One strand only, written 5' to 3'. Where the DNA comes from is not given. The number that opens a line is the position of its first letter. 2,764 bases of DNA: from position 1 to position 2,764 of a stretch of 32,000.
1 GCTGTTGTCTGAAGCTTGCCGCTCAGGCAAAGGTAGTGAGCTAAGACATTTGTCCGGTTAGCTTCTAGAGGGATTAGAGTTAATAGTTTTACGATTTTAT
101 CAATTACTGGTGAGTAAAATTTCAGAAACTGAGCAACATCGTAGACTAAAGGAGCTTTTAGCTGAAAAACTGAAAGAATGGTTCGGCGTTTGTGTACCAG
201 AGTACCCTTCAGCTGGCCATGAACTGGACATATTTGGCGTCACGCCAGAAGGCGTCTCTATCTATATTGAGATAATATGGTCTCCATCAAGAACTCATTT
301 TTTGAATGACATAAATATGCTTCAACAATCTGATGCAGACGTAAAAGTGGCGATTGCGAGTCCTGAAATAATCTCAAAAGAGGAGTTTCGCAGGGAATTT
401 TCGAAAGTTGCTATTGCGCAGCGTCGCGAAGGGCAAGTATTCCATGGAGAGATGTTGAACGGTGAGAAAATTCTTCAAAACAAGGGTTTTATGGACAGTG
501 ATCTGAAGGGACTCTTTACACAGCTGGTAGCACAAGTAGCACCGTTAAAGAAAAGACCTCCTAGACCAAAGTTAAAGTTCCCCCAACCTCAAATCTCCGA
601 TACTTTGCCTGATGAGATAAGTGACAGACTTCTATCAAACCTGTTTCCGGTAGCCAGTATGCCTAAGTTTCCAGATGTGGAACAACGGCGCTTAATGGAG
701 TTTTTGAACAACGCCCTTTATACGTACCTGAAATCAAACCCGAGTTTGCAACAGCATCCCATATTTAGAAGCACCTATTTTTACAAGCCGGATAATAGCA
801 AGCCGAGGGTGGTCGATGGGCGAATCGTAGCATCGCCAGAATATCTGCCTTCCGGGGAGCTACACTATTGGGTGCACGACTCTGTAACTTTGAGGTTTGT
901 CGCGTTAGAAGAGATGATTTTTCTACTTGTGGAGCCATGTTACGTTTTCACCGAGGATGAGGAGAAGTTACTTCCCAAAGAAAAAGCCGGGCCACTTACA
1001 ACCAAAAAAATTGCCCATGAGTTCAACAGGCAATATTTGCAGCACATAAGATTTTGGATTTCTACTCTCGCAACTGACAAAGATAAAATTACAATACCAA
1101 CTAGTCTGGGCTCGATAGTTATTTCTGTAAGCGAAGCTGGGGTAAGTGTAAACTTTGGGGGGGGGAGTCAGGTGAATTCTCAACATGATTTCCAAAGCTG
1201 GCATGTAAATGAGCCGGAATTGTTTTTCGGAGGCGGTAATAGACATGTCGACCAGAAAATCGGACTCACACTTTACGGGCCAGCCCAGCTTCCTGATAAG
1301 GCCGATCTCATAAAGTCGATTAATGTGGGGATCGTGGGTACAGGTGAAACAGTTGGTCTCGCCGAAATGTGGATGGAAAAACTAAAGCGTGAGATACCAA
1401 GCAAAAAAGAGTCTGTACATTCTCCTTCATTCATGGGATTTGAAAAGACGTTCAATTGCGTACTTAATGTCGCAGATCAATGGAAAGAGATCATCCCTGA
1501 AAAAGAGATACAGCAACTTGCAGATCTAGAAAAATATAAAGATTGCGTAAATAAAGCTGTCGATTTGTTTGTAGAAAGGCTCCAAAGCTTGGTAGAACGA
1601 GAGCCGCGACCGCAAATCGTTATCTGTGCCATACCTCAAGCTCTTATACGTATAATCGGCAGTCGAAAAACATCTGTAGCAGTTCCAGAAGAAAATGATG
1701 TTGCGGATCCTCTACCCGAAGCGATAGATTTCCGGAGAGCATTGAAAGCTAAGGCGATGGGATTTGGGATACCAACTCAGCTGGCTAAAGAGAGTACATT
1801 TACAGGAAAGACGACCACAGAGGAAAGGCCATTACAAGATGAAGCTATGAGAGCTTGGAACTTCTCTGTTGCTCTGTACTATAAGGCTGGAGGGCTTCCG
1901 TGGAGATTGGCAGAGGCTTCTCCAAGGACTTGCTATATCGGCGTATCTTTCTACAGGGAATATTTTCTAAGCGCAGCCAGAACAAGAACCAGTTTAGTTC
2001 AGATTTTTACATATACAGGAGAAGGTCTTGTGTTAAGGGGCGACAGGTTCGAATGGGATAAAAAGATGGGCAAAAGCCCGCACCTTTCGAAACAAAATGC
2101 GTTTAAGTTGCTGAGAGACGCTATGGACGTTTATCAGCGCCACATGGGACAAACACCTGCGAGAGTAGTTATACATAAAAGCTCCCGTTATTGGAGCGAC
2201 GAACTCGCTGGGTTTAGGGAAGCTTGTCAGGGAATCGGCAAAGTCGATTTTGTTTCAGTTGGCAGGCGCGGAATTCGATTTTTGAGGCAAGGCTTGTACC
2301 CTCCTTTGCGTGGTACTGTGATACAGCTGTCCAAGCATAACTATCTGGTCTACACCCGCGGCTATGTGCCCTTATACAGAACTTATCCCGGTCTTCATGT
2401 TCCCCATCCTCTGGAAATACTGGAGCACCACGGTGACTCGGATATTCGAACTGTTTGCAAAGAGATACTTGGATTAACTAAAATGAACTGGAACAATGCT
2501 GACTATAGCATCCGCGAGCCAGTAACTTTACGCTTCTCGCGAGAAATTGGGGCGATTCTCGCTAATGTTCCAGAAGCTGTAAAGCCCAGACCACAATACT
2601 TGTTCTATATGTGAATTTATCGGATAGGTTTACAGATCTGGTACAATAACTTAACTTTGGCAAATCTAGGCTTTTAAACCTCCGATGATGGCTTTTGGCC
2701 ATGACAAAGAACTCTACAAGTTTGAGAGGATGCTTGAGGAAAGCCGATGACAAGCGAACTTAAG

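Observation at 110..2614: Slicer-dead Argonaute fused in one polypeptide to a PD-(D/E)xK-like N-terminal domain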

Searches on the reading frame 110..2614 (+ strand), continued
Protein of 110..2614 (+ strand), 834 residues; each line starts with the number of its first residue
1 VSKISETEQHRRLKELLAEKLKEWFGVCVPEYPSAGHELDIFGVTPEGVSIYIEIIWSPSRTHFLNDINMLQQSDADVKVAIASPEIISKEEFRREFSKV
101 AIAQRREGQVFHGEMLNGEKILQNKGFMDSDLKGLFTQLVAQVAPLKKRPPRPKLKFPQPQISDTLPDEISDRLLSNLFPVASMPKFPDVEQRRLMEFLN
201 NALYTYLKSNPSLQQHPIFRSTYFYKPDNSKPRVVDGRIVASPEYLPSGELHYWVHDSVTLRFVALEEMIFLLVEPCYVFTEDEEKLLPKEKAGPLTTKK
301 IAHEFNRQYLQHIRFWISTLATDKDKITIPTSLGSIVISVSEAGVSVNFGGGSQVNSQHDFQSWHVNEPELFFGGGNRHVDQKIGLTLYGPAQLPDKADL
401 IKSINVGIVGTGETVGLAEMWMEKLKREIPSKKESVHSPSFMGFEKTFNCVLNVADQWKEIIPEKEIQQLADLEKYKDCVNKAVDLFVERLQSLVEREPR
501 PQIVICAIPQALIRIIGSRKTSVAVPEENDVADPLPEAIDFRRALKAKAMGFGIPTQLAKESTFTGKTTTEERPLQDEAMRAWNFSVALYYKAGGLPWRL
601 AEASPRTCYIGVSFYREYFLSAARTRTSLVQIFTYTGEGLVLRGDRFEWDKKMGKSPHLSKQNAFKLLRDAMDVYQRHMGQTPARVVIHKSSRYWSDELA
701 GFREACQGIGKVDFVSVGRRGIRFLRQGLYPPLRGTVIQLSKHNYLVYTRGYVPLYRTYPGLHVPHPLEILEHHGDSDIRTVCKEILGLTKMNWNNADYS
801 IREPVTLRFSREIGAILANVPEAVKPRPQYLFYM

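Call 46: list_cluster_members(proteins=[P0001, P0002, P0003, P0007, P0008])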
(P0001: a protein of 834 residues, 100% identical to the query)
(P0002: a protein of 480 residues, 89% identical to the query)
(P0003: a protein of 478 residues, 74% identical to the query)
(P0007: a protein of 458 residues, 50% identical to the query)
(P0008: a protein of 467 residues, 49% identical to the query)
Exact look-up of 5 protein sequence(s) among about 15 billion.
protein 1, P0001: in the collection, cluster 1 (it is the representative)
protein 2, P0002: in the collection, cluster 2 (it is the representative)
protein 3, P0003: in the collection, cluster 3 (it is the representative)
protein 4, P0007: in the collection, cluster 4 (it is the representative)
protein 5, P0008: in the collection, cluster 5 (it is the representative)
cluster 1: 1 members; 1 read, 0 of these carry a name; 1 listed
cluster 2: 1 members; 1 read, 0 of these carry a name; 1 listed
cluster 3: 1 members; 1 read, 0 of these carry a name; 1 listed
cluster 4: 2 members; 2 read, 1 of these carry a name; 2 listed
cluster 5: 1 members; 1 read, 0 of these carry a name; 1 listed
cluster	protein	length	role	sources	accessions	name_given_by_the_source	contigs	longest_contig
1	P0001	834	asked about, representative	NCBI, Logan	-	-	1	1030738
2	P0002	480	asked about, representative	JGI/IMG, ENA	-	-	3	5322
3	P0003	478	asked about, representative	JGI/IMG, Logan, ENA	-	-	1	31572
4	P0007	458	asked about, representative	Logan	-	-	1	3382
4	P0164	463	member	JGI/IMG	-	hypothetical protein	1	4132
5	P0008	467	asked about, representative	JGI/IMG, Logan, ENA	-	-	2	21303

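Call 61: find_encoding_contigs(protein=P0005, flank=4000, max_places=2)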
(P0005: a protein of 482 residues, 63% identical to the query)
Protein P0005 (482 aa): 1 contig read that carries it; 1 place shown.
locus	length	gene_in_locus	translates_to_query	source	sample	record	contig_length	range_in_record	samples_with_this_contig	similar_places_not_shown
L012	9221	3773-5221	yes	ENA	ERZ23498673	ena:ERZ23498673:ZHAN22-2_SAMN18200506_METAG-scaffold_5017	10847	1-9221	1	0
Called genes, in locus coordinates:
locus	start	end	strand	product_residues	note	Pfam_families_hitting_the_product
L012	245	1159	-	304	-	-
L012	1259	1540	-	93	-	-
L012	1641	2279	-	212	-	-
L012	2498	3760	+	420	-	-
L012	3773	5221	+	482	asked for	-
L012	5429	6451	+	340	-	PF01939:NucS_C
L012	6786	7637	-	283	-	PF28530:DUF8426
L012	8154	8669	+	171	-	PF10107:Endonuc_Holl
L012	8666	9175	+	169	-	PF10107:Endonuc_Holl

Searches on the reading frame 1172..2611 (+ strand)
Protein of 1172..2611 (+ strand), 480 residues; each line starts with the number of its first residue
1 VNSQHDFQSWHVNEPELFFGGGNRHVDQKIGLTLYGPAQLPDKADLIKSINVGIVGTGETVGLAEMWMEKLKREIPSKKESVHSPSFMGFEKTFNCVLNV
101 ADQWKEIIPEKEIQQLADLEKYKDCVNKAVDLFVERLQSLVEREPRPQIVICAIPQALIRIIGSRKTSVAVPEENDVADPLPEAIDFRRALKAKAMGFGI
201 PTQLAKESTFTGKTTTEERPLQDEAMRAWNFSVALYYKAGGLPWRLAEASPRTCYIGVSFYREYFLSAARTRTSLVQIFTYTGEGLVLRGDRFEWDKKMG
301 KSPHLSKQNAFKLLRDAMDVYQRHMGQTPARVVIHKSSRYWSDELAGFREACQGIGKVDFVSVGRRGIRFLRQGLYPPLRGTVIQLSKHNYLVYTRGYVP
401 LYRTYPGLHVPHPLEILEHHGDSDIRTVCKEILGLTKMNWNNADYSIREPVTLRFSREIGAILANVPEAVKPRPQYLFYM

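Call 60: find_homologous_proteins(query=A4, max_evalue=1e-10)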
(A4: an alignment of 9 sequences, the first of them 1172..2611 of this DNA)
Query A4 (9 sequences) (480 aa, profile of the alignment): 2779 proteins with E <= 1e-10 among 8000 candidates; the best 120 are listed.
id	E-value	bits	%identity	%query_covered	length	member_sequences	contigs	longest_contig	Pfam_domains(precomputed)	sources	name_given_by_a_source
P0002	2.6e-268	908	89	100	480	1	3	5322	-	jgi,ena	-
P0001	3.9e-267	905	100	100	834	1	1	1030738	-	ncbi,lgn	-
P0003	1.1e-263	893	74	100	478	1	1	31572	-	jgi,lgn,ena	-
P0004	1.4e-261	886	74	100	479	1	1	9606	-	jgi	-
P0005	4.6e-261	885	63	98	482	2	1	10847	-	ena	-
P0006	3.4e-259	878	61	98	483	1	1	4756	-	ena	-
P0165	2.1e-256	869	62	98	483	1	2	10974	-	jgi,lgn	jgi:hypothetical protein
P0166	1.8e-248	843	48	99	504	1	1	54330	PF02171.24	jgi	-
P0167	8.4e-246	834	45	99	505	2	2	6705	-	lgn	-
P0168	6.6e-244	828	44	99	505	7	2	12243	-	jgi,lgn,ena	-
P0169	1.9e-242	823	44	99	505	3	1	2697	-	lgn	-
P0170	2.1e-240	816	48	100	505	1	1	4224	-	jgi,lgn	jgi:hypothetical protein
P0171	7.3e-240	815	47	99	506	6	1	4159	-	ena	-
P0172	9.4e-238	808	49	99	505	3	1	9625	-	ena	-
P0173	1.3e-237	807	48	100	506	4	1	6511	-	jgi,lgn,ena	-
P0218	2.0e-220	751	54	100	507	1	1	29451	-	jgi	jgi:hypothetical protein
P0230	2.5e-212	724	53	99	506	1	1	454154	-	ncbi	ncbi:MAG: hypothetical protein QXV32_02110 [Conexivisphaerales archaeon]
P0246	9.5e-183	626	45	100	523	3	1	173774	-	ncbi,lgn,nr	ncbi:MAG: hypothetical protein K8Q89_03450 [Nitrosarchaeum sp.]|nr:hypothetical protein [Nitrosarcha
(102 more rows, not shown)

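Call 62: find_encoding_contigs(protein=P0218, flank=4000, max_places=2)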
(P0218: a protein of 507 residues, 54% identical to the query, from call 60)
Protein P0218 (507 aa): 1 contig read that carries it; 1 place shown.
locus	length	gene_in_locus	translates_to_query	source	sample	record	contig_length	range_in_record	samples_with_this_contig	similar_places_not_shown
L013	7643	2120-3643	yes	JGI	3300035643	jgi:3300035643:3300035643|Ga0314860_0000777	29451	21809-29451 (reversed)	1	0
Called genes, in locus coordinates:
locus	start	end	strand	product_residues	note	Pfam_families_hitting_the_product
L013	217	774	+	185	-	-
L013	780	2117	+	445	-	-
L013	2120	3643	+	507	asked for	-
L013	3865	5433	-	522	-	PF00270:DEAD, PF04851:ResIII, PF21210:RNA_helicase_helical, PF00271:Helicase_C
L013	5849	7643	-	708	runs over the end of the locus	PF02463:SMC_N, PF13175:AAA_15 (weak), PF13476:AAA_23, PF13304:AAA_21 (weak), PF13175:AAA_15 (weak), PF13304:AAA_21, PF13558:SbcC_Walker_B (weak)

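Call 63: find_encoding_contigs(protein=P0230, flank=4000, max_places=2)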
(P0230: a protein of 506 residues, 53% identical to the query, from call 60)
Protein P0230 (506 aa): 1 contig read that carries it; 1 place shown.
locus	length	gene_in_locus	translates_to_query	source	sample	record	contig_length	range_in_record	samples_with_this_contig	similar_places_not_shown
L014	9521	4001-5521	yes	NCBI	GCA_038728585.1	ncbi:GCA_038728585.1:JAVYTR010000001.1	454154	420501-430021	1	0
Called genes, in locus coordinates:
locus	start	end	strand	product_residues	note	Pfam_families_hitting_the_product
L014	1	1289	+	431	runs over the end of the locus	PF13020:NOV_C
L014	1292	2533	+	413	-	PF12706:Lactamase_B_2 (faint), PF00753:Lactamase_B (weak)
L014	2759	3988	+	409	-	-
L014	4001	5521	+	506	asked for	-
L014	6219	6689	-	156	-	-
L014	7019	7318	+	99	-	-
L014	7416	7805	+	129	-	PF01609:DDE_Tnp_1, PF13612:DDE_Tnp_1_3 (weak)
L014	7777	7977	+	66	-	PF01609:DDE_Tnp_1 (weak)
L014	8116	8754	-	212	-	-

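Call 64: find_encoding_contigs(protein=P0246, flank=4000, max_places=2)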
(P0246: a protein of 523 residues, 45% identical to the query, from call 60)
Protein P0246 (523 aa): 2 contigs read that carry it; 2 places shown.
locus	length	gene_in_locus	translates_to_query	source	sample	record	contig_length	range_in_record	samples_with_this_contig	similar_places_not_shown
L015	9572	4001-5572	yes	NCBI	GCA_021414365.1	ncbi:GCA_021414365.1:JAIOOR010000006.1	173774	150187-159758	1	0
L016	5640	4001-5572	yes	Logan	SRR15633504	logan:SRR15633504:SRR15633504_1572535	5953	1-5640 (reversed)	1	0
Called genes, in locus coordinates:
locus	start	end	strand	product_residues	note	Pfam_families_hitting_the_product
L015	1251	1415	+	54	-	PF04014:MazE_antitoxin, PF15937:PrlF_antitoxin (weak)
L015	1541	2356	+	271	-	-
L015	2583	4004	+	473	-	PF01582:TIR, PF13676:TIR_2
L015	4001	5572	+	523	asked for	-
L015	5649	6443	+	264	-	PF00106:adh_short, PF08659:KR, PF13561:adh_short_C2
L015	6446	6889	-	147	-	-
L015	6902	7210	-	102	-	-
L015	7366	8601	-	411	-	-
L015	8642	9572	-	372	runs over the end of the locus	-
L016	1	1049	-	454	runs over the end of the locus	?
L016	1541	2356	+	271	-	-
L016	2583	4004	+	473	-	PF01582:TIR, PF13676:TIR_2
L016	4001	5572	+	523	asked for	-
